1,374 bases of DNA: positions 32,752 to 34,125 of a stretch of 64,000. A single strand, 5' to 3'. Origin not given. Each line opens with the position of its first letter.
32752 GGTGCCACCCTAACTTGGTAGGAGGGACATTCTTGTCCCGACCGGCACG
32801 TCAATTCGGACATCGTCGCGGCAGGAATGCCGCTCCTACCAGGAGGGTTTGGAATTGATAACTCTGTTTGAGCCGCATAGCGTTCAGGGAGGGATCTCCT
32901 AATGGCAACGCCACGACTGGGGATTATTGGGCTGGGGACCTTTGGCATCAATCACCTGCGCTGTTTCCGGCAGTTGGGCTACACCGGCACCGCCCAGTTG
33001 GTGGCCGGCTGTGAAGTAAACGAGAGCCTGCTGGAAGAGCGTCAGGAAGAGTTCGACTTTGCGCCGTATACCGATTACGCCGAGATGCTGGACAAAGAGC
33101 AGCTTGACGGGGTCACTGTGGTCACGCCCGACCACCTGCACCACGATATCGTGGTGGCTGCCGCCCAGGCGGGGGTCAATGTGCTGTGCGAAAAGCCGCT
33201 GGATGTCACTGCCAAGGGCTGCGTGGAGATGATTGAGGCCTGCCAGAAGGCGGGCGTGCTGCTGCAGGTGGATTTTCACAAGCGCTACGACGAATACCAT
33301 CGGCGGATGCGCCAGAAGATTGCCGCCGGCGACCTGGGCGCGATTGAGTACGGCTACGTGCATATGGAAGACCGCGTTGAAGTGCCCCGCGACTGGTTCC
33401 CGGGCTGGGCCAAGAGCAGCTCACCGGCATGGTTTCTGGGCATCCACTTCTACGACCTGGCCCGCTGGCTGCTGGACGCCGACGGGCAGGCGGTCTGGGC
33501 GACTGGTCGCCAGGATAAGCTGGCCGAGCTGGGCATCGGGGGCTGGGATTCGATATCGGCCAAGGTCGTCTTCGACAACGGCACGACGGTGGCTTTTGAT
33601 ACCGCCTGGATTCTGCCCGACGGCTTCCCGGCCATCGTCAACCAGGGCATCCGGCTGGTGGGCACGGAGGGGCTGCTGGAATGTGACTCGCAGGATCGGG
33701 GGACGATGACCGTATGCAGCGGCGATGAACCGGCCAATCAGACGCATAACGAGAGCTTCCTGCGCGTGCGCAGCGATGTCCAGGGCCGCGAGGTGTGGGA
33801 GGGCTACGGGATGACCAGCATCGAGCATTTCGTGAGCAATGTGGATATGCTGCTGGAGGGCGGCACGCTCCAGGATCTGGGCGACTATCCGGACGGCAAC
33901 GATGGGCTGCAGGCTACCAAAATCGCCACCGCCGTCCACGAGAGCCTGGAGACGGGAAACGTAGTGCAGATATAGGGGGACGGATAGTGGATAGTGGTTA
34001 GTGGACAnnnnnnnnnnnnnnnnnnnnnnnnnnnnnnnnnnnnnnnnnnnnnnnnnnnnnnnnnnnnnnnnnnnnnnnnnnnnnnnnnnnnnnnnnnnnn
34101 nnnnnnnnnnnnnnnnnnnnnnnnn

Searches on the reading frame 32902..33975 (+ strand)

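Call 95: search_protein_families(library=pfam, proteins=[window:32902-33975:+], max_evalue=0.00001)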
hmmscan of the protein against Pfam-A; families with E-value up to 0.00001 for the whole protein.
window:32902-33975:+ (357 aa): 3 families
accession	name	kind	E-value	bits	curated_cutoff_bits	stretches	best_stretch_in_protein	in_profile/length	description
PF01408.29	GFO_IDH_MocA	-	9.5e-25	88.1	24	1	5-125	2-120/120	Oxidoreductase family, NAD-binding Rossmann fold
PF22725.1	GFO_IDH_MocA_C3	-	1.2e-15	58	27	1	133-259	1-123/124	GFO/IDH/MocA C-terminal domain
PF02894.22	GFO_IDH_MocA_C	-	8.9e-13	49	22.9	1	137-357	1-218/218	Oxidoreductase family, C-terminal alpha/beta domain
